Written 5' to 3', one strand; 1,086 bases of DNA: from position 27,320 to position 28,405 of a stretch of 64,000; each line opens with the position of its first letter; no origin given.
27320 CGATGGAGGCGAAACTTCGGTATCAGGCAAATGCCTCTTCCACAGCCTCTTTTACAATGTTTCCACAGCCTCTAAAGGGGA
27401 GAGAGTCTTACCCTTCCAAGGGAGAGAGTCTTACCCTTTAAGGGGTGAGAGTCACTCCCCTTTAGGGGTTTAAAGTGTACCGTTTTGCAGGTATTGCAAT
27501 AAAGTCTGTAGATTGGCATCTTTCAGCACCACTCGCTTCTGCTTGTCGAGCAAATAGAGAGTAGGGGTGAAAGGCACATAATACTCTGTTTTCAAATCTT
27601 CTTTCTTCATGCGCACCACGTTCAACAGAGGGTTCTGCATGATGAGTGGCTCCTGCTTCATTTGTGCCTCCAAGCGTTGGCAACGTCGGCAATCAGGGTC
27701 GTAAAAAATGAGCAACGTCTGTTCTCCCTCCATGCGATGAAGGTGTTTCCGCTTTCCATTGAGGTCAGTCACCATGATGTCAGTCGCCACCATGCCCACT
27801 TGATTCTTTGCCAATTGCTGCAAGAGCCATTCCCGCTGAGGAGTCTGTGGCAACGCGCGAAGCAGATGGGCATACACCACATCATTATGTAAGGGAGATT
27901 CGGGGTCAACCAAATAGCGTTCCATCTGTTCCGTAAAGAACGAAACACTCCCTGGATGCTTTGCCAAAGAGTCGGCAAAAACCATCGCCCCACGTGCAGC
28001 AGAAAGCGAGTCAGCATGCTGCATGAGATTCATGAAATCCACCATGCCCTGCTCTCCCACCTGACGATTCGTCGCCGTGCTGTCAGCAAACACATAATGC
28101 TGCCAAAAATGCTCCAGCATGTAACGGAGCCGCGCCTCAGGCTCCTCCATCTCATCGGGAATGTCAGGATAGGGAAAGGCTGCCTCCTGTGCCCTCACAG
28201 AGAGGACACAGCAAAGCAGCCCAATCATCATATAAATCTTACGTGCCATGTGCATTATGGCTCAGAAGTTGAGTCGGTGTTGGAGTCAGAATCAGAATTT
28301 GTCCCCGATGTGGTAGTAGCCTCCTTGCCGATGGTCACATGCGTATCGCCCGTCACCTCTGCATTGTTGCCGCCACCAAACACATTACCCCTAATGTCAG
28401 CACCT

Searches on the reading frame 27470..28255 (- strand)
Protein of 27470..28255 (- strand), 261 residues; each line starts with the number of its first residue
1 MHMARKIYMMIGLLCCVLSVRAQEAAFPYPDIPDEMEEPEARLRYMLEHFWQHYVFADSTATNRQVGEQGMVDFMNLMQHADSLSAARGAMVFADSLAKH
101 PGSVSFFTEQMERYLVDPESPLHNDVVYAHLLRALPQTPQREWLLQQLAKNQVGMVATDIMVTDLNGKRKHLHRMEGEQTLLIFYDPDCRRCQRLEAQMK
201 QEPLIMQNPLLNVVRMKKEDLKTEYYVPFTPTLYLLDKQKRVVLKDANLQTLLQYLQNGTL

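Call 10: search_protein_families(library=pfam, proteins=[window:27470-28255:-], max_evalue=0.01)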
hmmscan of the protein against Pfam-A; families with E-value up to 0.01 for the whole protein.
window:27470-28255:- (261 aa): 4 families
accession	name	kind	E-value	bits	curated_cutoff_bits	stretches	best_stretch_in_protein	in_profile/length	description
PF17127.10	DUF5106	-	2.1e-27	96.8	28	1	24-152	15-144/151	Domain of unknown function (DUF5106)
PF13098.12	Thioredoxin_2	-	6.7e-07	30.1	27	1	176-242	4-87/104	Thioredoxin-like domain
PF20029.6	DUF6436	-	0.0023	18.1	27.3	1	174-242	17-87/133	Domain of unknown function (DUF6436)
PF00085.26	Thioredoxin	-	0.0028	18.1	23.5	1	177-243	18-86/103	Thioredoxin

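Call 15: search_protein_families(library=ncbifam, proteins=[window:27470-28255:-], max_evalue=1)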
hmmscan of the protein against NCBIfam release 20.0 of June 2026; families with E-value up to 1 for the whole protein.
window:27470-28255:- (261 aa): 3 families
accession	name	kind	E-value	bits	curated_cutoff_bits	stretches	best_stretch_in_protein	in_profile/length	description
NF002854.0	PRK03147.1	subfamily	9.8e-06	25.6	170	1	147-199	32-84/176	thiol-disulfide oxidoreductase ResA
TIGR02738.1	TrbB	equivalog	0.053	13.2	132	1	131-201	11-74/153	type-F conjugative transfer system pilin assembly thiol-disulfide isomerase TrbB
TIGR01126.1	pdi_dom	equivalog_domain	0.14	12.5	107.2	1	176-241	13-83/105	protein disulfide-isomerase domain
